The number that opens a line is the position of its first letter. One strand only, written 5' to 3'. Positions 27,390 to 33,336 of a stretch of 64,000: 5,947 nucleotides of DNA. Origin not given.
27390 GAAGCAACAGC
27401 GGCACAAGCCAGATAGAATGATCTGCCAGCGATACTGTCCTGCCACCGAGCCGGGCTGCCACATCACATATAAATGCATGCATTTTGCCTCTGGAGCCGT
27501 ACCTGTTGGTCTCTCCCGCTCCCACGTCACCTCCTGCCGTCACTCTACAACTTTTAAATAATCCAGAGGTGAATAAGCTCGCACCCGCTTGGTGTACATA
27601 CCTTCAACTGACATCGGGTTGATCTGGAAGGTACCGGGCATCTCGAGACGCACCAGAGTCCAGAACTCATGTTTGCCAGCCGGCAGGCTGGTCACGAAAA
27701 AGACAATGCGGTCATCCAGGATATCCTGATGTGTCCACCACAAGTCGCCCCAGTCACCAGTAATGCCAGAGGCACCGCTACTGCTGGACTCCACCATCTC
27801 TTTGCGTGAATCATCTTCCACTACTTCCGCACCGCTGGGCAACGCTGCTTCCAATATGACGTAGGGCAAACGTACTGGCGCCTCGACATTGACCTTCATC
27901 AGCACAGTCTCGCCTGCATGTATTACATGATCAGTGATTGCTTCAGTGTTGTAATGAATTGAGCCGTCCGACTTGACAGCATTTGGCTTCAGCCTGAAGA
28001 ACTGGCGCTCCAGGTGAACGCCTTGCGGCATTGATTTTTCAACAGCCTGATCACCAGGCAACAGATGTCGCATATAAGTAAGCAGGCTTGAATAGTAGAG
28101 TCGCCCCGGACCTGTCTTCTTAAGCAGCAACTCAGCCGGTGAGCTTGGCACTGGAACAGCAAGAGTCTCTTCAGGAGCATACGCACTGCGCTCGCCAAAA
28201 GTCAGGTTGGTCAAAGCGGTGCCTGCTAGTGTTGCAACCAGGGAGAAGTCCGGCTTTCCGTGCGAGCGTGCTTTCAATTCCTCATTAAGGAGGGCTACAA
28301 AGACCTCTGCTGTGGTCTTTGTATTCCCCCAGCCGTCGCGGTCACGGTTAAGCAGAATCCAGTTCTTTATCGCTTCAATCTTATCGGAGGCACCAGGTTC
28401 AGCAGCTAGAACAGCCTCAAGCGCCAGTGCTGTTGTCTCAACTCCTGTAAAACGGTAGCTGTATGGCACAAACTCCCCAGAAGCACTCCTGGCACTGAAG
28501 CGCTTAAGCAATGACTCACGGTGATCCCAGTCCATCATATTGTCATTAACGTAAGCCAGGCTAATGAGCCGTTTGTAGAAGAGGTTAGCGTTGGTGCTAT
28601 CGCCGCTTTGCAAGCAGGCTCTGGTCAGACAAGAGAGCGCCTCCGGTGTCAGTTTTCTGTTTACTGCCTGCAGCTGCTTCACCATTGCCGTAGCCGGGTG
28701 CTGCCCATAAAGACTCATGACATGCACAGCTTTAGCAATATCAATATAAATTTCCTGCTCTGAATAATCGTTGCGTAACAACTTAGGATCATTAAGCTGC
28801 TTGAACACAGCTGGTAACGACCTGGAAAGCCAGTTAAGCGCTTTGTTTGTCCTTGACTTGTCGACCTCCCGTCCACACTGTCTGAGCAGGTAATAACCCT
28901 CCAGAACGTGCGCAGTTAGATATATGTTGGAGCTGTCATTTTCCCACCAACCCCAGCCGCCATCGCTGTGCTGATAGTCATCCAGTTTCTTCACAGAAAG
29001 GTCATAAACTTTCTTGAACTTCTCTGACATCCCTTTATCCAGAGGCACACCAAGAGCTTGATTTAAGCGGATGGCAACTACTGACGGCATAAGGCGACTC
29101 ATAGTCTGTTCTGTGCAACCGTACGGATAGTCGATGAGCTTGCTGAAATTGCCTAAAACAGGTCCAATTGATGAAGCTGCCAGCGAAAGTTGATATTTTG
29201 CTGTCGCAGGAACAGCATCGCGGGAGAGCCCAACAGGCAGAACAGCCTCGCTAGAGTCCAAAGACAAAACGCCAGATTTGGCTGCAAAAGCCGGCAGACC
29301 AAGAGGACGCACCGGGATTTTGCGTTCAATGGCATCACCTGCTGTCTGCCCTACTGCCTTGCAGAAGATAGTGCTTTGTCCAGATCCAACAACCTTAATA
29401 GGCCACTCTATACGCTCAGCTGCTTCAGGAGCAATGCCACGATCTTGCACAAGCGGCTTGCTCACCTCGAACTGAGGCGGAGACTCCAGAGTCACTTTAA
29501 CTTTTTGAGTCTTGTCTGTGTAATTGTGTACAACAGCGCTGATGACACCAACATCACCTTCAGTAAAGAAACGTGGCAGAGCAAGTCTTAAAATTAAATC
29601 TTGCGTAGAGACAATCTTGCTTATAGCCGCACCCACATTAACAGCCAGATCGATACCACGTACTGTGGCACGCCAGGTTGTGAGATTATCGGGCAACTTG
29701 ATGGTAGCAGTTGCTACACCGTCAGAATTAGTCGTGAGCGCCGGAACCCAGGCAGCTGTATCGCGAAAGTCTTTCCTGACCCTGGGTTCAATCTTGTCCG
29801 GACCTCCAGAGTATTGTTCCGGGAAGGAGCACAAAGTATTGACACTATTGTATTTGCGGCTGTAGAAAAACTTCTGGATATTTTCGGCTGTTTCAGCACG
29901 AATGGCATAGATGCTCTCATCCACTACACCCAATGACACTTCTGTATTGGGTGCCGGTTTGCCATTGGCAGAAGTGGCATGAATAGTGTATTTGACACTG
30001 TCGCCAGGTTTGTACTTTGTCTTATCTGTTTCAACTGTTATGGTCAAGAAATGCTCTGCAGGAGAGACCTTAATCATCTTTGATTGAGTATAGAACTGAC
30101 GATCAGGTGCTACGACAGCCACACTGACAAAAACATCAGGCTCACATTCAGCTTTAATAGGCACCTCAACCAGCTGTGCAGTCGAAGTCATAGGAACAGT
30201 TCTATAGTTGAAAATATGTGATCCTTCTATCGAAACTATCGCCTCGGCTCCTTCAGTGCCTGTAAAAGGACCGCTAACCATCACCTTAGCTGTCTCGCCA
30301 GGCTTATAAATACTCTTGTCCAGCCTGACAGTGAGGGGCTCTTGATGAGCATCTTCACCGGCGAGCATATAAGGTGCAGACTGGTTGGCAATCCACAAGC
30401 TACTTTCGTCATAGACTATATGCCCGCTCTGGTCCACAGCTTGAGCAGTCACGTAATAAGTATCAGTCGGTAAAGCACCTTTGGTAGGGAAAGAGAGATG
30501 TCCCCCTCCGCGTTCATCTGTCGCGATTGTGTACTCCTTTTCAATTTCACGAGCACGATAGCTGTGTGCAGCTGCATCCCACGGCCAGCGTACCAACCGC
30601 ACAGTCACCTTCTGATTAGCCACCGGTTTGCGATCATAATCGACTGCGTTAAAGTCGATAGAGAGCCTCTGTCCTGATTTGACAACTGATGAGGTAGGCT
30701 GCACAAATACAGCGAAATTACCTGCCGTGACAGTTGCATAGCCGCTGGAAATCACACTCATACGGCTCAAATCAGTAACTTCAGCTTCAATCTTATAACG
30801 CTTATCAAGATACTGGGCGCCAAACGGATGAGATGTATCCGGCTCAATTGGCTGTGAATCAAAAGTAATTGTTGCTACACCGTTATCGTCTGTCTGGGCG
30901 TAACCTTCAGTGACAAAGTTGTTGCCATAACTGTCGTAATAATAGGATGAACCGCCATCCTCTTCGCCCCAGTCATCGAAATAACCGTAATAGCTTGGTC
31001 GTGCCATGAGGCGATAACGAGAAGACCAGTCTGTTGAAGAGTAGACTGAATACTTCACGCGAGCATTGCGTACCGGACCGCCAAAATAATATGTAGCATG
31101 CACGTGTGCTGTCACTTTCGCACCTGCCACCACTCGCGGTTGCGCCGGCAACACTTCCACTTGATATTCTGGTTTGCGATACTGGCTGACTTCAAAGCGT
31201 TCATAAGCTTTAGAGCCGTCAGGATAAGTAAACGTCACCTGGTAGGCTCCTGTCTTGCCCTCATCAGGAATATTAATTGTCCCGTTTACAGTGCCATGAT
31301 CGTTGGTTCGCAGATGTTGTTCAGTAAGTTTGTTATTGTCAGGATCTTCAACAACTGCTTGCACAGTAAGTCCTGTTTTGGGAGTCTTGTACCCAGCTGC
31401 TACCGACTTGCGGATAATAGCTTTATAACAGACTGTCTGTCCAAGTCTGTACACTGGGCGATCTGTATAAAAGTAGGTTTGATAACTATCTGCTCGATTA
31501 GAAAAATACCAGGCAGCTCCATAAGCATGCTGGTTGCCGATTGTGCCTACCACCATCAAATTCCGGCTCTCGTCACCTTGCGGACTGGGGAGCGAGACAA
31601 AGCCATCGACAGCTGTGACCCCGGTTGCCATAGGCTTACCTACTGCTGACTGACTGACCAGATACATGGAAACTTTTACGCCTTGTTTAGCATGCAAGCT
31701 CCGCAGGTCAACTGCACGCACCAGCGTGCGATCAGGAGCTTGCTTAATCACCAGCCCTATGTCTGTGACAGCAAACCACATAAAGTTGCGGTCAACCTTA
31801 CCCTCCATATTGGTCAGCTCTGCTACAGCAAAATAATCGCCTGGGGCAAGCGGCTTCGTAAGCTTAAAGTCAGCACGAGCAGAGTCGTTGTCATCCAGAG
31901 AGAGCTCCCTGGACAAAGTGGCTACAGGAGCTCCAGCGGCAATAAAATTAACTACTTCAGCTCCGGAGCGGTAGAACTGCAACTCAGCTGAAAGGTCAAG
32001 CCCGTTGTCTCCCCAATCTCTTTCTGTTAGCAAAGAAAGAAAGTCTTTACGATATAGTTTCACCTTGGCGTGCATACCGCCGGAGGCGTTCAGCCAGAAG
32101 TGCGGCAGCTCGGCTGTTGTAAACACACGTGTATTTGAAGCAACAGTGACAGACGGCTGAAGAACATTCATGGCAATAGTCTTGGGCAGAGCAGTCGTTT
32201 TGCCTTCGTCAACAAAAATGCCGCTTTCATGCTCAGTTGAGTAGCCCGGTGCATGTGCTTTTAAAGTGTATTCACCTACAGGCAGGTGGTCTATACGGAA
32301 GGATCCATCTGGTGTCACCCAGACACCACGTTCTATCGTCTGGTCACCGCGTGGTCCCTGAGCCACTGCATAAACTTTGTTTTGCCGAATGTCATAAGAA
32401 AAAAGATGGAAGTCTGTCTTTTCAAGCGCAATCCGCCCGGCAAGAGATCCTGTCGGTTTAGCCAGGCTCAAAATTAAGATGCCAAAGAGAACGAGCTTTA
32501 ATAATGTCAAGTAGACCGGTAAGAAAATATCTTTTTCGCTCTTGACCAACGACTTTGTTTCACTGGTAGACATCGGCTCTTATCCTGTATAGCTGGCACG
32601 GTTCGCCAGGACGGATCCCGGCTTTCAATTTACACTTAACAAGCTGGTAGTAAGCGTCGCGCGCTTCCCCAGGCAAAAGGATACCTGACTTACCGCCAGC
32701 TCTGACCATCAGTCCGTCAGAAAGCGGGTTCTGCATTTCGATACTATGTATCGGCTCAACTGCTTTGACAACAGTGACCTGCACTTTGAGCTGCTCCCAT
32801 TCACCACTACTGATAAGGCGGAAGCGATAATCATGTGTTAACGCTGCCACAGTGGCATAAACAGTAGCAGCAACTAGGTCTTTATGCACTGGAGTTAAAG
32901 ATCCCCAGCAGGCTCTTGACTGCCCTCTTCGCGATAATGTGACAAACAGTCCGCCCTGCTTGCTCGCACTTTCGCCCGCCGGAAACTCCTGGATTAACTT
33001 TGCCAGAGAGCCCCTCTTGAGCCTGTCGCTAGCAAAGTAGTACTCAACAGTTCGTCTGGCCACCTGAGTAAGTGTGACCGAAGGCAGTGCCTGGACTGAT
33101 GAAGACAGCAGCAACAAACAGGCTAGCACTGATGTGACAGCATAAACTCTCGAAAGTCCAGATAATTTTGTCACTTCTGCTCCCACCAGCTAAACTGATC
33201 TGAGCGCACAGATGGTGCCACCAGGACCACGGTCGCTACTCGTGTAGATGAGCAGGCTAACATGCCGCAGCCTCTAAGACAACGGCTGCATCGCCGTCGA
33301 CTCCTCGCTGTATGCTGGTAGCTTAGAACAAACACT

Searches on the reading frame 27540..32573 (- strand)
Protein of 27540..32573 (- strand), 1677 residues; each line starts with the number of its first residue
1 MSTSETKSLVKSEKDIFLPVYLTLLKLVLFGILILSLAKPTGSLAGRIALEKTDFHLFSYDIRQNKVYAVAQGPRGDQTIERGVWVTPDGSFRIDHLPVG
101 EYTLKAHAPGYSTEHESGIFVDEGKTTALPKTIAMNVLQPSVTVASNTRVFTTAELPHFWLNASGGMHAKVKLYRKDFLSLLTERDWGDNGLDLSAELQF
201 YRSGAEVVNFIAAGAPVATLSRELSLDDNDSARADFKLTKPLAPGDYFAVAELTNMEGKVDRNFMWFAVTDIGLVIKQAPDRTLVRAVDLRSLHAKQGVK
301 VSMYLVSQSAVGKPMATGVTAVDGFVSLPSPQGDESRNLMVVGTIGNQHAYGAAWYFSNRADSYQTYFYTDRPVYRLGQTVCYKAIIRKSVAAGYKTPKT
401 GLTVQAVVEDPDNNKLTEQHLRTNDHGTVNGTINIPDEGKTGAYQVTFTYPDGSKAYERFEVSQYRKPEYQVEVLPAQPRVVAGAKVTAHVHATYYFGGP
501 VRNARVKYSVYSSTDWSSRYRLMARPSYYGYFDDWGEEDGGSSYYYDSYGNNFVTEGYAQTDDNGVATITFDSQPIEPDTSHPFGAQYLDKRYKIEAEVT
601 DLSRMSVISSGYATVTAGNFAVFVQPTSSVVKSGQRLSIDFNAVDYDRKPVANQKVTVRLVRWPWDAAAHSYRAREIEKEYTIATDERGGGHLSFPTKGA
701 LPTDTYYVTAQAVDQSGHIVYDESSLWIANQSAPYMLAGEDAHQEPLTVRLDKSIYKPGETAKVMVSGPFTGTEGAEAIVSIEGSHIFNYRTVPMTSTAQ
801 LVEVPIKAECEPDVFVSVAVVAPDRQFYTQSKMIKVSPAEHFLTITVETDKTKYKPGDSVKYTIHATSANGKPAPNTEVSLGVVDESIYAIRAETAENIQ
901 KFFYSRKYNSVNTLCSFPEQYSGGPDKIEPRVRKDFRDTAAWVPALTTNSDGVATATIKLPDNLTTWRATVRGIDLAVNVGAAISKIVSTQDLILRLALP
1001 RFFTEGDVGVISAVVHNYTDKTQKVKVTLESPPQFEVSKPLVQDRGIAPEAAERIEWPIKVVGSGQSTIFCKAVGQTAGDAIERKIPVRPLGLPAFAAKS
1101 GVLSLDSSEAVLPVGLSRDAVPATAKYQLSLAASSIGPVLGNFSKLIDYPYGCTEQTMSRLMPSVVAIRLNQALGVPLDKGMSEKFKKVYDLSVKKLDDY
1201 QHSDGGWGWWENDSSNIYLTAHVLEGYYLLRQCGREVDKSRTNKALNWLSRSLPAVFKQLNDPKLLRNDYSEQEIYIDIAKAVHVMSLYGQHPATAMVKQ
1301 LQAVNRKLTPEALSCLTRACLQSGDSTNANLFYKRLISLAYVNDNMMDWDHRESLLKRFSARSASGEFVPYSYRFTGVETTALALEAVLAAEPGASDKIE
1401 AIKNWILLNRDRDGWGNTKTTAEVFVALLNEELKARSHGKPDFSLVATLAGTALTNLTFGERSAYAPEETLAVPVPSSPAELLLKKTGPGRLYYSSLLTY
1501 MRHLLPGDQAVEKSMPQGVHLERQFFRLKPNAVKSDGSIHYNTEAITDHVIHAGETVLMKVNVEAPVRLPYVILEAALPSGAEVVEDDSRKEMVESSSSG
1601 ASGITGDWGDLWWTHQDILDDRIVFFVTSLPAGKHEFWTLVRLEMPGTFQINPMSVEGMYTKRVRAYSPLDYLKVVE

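Call 19: search_protein_families(library=pfam, proteins=[window:27540-32573:-], max_evalue=0.001)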
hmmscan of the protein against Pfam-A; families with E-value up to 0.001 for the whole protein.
window:27540-32573:- (1677 aa): 10 families
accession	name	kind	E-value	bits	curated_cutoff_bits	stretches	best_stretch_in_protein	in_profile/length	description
PF01835.25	MG2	-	5.3e-28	97.7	32.8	1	366-462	2-96/96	MG2 domain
PF17973.7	bMG10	-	1.9e-22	80.3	26.2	1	1518-1661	1-129/131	Bacterial Alpha-2-macroglobulin MG10 domain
PF00207.28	A2M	-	7.9e-20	70.9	21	1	939-1029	1-92/92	Alpha-2-macroglobulin family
PF07703.20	A2M_BRD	-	5.2e-19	69.4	22.7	1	747-890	1-139/140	Alpha-2-macroglobulin bait region domain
PF07678.20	TED_complement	-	2.9e-16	59.9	22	1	1136-1251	8-125/312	A-macroglobulin TED domain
PF13620.12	CarboxypepD_reg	-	3.9e-08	34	32.3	1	78-129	26-77/82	Carboxypeptidase regulatory-like domain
PF11974.14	bMG3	-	4.2e-06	27.1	34.9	1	269-342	1-73/103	Bacterial alpha-2-macroglobulin MG3 domain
PF17789.7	MG4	-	2.8e-05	24.7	24.7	0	400-452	31-79/95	Macroglobulin domain MG4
PF09430.16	EMC7_beta-sandw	-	0.00025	21.7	26.6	1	77-112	17-51/122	ER membrane protein complex subunit 7, beta-sandwich domain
PF14686.12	fn3_3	-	0.00055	20.1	24.4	0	87-129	32-75/75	Polysaccharide lyase family 4, domain II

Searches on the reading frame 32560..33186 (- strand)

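Call 19: search_protein_families(library=pfam, proteins=[window:32560-33186:-], max_evalue=0.001)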
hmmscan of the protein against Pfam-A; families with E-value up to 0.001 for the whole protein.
window:32560-33186:- (208 aa): 1 family
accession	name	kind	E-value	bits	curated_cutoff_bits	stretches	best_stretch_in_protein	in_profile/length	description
PF01871.22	AMMECR1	-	1.3e-27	96.8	25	1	41-207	2-163/168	AMMECR1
